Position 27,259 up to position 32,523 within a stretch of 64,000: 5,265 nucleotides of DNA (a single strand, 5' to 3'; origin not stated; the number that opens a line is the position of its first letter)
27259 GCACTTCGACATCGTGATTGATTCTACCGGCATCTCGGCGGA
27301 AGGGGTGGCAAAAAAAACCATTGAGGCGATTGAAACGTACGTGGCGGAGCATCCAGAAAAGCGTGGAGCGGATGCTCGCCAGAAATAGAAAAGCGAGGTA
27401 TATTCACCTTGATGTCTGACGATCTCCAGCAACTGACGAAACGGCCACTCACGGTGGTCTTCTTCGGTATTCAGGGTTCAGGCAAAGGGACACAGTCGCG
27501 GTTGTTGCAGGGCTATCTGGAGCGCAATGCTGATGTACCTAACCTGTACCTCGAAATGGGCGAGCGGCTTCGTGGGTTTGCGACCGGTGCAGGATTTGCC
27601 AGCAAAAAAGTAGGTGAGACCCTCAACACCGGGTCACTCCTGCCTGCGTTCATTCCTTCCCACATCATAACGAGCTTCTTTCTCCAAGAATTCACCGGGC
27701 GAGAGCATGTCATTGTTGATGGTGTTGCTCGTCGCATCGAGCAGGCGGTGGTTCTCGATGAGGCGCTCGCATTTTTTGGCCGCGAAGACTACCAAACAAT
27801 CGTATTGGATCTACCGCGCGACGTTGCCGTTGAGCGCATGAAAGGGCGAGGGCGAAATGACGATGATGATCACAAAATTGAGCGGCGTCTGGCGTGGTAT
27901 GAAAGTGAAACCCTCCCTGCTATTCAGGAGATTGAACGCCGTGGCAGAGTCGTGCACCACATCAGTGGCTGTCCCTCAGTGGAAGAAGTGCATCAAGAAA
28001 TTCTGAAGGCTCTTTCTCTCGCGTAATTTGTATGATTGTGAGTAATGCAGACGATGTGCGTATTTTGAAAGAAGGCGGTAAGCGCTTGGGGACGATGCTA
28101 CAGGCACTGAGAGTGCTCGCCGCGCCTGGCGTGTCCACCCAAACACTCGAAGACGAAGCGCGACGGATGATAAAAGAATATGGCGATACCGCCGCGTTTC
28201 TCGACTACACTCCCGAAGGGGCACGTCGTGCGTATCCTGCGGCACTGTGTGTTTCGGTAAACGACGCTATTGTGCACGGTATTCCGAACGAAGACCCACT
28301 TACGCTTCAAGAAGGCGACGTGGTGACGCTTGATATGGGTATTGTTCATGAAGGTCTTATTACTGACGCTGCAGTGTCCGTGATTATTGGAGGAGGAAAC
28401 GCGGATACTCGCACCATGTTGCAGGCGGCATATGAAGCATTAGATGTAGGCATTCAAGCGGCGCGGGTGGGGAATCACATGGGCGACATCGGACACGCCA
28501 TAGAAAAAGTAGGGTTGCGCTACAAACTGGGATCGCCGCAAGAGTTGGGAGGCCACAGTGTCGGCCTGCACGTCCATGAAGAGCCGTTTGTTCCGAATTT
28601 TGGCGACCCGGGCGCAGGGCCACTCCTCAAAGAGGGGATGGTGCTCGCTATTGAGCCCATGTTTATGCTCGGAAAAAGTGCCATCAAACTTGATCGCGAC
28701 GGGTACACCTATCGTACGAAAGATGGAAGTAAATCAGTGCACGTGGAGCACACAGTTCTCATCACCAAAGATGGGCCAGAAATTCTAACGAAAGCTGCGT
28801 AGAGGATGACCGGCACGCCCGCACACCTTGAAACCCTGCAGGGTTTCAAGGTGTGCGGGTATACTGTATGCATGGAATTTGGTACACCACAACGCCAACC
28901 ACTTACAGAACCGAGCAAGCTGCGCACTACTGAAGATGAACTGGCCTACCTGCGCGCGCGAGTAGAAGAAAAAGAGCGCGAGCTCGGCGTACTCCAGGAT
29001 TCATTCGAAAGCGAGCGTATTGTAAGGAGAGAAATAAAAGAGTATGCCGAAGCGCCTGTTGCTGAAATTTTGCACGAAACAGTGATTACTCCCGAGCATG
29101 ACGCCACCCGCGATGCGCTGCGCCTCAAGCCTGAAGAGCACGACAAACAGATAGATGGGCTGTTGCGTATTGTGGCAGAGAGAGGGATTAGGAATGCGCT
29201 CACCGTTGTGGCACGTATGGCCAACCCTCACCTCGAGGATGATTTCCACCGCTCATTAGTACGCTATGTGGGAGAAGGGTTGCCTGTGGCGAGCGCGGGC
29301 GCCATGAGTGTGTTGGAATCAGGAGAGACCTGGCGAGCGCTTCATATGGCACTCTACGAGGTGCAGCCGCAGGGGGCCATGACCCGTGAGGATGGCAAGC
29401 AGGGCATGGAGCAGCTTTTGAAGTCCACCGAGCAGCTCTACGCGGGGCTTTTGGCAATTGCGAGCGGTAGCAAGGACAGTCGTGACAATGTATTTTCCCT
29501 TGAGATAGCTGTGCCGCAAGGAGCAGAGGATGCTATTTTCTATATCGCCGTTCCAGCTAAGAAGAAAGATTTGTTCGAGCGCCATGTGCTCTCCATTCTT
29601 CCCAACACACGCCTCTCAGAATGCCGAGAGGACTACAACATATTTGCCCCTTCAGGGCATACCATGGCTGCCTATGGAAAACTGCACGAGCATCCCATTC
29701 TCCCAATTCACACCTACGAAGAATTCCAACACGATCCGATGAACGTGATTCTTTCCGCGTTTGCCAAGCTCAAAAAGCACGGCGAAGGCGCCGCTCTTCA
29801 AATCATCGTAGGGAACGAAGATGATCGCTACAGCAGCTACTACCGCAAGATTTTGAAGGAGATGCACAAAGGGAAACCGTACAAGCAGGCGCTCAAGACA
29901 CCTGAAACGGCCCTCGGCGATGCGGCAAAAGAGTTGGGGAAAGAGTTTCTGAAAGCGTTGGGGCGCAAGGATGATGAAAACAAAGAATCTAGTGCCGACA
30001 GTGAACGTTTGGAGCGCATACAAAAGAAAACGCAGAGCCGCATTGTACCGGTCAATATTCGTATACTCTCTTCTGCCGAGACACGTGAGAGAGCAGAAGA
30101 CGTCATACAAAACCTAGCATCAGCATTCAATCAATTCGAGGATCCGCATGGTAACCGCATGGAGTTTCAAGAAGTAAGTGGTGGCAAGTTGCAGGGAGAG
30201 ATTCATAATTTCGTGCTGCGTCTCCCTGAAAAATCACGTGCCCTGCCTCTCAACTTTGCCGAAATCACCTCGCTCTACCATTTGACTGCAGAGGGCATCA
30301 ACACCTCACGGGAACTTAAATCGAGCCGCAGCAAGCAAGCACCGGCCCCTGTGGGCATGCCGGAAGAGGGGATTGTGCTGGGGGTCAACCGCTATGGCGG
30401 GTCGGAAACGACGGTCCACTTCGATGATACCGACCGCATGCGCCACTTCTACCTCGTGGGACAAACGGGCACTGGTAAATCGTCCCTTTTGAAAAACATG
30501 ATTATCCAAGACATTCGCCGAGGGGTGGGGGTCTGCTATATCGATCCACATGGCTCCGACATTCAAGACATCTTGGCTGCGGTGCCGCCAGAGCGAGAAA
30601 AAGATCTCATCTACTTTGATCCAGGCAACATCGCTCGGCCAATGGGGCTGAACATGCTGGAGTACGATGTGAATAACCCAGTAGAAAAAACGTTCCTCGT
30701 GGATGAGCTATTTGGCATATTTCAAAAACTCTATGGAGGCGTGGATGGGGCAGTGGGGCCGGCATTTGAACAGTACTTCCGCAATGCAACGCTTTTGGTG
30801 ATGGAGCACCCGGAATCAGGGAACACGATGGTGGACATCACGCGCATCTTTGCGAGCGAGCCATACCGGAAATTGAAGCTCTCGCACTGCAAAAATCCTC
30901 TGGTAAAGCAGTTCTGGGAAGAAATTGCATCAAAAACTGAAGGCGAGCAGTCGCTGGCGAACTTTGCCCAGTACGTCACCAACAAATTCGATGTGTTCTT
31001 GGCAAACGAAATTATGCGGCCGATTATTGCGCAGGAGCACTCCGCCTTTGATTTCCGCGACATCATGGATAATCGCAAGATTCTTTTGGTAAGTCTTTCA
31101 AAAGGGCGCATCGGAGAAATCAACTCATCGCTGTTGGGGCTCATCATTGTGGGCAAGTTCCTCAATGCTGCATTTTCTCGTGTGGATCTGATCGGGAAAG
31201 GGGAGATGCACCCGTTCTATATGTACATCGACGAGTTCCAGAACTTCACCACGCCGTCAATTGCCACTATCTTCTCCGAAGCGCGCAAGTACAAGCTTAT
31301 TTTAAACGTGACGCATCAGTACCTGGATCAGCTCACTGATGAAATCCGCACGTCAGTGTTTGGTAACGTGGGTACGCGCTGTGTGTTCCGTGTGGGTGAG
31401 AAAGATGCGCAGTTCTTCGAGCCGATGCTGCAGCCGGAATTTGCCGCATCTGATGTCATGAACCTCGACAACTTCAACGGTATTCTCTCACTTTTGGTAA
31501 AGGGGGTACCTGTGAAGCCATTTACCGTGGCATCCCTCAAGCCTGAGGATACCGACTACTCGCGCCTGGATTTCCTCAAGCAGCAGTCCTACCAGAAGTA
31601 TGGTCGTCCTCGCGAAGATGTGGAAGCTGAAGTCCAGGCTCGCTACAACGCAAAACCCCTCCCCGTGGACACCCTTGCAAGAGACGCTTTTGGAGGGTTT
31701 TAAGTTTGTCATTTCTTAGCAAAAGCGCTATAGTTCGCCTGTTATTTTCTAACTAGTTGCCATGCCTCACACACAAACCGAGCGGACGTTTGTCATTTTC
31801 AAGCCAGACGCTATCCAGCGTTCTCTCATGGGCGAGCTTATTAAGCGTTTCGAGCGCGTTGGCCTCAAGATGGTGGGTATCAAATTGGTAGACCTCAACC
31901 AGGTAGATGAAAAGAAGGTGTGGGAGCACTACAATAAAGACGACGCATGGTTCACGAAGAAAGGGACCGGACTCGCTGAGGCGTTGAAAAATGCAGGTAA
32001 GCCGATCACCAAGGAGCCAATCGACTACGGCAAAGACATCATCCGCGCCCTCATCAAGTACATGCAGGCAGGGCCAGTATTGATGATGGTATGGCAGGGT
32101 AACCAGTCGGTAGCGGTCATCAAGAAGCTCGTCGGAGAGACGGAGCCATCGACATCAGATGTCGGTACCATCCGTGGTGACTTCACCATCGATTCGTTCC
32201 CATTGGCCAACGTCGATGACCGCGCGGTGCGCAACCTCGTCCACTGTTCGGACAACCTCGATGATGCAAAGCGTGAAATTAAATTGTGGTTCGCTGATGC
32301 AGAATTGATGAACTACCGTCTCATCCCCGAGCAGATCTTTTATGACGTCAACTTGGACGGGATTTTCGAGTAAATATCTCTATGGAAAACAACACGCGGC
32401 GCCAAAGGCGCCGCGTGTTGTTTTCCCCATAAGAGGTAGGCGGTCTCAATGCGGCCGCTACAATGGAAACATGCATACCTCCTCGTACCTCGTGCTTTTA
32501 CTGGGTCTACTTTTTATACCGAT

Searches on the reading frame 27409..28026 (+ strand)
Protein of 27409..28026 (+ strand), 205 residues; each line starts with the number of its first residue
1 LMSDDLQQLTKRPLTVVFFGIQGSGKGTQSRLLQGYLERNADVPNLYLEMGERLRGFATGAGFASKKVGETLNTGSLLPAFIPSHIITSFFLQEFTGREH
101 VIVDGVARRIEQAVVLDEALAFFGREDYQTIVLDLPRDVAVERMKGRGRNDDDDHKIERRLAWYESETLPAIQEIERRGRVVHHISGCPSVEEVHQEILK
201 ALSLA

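Call 73: search_protein_families(library=pfam, proteins=[window:27409-28026:+], max_evalue=0.001)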
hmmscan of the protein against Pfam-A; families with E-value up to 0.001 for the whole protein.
window:27409-28026:+ (205 aa): 4 families
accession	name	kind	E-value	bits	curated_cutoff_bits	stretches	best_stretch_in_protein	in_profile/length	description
PF00406.28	ADK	-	5.4e-14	53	26.8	1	19-176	2-147/151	Adenylate kinase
PF13207.12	AAA_17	-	2.1e-08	35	27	1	19-155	1-133/136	AAA domain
PF02223.23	Thymidylate_kin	-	1.3e-06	28.7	27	0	105-198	97-185/185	Thymidylate kinase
PF13238.12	AAA_18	-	9.5e-06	26.5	29.4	1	17-156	2-120/128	AAA domain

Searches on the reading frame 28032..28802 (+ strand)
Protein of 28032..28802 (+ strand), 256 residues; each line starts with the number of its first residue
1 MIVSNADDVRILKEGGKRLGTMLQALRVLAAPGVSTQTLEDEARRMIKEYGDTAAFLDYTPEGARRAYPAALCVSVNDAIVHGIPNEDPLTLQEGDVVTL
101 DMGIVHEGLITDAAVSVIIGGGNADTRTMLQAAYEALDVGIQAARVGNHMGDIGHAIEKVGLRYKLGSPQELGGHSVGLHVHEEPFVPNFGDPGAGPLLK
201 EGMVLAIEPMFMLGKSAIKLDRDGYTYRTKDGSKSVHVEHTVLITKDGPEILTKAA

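Call 73: search_protein_families(library=pfam, proteins=[window:28032-28802:+], max_evalue=0.001)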
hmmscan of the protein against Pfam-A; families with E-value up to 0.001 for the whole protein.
window:28032-28802:+ (256 aa): 1 family
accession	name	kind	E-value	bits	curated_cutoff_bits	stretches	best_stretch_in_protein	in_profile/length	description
PF00557.29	Peptidase_M24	-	2.2e-40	139.1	23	1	12-246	3-208/208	Metallopeptidase family M24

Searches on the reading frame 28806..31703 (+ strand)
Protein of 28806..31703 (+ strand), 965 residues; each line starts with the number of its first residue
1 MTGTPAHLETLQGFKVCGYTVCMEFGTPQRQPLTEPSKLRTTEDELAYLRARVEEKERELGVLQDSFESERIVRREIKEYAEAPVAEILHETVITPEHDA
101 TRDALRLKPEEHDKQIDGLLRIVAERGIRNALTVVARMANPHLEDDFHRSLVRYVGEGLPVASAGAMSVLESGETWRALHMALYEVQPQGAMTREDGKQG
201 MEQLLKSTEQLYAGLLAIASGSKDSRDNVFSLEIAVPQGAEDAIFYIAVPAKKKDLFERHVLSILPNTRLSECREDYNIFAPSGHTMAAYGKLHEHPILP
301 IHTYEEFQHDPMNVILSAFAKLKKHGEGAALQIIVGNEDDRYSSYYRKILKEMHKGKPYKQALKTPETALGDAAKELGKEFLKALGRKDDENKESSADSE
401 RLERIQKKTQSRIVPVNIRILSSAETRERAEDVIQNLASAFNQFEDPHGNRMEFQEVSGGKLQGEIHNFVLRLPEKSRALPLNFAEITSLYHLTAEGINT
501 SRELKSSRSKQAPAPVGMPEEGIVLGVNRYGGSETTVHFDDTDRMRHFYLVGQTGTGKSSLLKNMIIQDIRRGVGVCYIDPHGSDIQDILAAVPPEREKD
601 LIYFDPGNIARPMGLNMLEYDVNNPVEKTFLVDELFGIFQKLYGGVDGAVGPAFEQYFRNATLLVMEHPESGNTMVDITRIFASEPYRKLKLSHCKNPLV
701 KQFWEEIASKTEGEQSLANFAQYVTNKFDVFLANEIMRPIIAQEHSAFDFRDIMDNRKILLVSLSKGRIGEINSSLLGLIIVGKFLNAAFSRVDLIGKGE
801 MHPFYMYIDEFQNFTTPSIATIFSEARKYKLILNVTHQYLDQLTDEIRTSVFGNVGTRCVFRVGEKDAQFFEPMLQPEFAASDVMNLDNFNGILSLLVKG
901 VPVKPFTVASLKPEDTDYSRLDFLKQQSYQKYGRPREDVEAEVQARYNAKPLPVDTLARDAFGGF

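Call 73: search_protein_families(library=pfam, proteins=[window:28806-31703:+], max_evalue=0.001)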
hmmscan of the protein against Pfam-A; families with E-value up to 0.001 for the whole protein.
window:28806-31703:+ (965 aa): 3 families
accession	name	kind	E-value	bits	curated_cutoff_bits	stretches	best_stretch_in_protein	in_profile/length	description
PF01935.23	DUF87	-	1.5e-05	25.7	23.2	1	533-583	10-62/220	Helicase HerA, central domain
PF12696.13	TraG-D_C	-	0.00015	22.1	22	0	803-867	1-70/126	TraM recognition site of TraD and TraG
PF20720.3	nSTAND3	-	0.00059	20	27.2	0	547-605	19-72/155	Novel STAND NTPase 3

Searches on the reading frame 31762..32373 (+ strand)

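Call 74: search_protein_families(library=pfam, proteins=[window:31762-32373:+], max_evalue=0.001)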
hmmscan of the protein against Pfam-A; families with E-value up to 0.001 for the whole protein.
window:31762-32373:+ (203 aa): 1 family
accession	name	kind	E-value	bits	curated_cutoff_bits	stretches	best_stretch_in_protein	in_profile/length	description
PF00334.24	NDK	-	7.7e-36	123.4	27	2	90-181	53-134/135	Nucleoside diphosphate kinase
